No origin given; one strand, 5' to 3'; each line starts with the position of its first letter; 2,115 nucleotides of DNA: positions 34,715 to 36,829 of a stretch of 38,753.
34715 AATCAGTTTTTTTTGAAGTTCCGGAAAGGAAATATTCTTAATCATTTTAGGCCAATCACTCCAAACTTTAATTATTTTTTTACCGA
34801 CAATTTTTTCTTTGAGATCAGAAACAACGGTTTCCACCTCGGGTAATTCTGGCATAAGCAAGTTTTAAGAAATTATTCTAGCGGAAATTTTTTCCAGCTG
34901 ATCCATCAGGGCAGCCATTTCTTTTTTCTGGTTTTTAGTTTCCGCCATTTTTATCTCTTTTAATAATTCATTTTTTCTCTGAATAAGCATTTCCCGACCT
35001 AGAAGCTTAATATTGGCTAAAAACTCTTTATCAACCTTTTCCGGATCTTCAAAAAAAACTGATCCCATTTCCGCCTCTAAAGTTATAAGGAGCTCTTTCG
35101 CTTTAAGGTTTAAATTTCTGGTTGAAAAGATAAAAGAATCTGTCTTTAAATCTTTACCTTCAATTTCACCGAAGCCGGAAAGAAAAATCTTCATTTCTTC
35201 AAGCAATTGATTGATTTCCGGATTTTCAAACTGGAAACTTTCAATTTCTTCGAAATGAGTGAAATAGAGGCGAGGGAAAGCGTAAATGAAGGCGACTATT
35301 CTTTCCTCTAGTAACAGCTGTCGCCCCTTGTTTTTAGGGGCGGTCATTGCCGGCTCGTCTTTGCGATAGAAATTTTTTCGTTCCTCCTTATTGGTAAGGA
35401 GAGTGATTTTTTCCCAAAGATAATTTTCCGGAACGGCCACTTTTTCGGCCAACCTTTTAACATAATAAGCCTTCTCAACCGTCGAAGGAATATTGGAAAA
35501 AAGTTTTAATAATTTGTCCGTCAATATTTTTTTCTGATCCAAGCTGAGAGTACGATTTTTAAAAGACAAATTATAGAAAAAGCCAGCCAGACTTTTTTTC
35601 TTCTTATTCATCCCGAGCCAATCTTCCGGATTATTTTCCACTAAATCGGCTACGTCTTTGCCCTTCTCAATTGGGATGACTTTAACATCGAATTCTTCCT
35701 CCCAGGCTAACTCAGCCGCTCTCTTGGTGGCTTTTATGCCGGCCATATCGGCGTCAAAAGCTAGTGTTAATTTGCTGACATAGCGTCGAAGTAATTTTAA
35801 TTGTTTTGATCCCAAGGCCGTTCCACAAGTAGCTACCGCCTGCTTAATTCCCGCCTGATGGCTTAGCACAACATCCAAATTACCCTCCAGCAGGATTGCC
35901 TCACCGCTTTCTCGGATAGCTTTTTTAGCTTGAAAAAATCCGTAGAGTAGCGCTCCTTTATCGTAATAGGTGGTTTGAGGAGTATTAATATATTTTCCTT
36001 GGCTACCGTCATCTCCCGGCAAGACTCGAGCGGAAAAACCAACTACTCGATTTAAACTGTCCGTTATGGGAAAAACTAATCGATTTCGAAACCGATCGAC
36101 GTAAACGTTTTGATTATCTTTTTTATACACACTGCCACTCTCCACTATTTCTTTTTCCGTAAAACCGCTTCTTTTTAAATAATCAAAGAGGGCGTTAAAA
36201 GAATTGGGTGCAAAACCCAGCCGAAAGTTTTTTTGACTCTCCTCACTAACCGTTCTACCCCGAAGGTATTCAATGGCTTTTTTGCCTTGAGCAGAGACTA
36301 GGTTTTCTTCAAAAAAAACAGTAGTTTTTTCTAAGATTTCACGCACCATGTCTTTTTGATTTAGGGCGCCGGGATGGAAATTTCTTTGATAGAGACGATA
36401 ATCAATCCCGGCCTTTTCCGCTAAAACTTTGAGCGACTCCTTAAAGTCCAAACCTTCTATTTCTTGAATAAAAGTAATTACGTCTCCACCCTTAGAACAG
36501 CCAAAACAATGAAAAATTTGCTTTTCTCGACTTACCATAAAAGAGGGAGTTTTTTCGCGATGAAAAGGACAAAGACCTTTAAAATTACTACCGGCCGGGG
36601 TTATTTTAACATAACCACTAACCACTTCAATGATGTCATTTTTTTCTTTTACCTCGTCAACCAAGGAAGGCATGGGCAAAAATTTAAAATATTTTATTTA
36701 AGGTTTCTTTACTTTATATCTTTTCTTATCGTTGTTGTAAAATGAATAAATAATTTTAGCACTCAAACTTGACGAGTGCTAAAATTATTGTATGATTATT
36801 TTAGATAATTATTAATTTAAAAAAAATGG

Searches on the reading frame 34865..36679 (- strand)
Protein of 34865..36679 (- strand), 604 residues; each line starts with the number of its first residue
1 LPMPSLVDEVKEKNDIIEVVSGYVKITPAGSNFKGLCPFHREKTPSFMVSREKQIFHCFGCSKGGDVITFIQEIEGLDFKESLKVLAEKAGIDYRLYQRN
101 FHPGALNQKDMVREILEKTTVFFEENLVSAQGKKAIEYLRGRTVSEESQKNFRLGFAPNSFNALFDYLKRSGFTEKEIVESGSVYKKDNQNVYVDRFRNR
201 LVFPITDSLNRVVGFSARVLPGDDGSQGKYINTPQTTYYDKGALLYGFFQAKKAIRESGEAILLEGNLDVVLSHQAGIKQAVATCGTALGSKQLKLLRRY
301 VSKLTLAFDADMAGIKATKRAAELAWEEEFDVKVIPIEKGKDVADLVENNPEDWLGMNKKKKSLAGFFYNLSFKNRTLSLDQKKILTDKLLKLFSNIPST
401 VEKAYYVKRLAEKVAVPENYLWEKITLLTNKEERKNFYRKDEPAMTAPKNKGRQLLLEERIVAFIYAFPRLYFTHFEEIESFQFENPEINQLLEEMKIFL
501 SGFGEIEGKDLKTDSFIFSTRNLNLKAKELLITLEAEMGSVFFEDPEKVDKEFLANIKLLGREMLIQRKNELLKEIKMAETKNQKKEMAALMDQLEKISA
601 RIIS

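Call 13: search_protein_families(library=ncbifam, proteins=[window:34865-36679:-], max_evalue=0.001)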
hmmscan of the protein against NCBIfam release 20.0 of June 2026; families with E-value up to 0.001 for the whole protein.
window:34865-36679:- (604 aa): 3 families
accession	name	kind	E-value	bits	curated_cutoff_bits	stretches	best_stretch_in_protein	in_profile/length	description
TIGR01391.1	dnaG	equivalog_domain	7.2e-124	413.8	283.6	1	5-413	5-413/414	DNA primase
NF006382.0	PRK08624.1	equivalog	1.5e-15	56.9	440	1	189-313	172-302/373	hypothetical protein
TIGR00646.1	MG010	hypoth_equivalog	2e-13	50.4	260.65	1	161-356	27-210/218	DNA primase-like protein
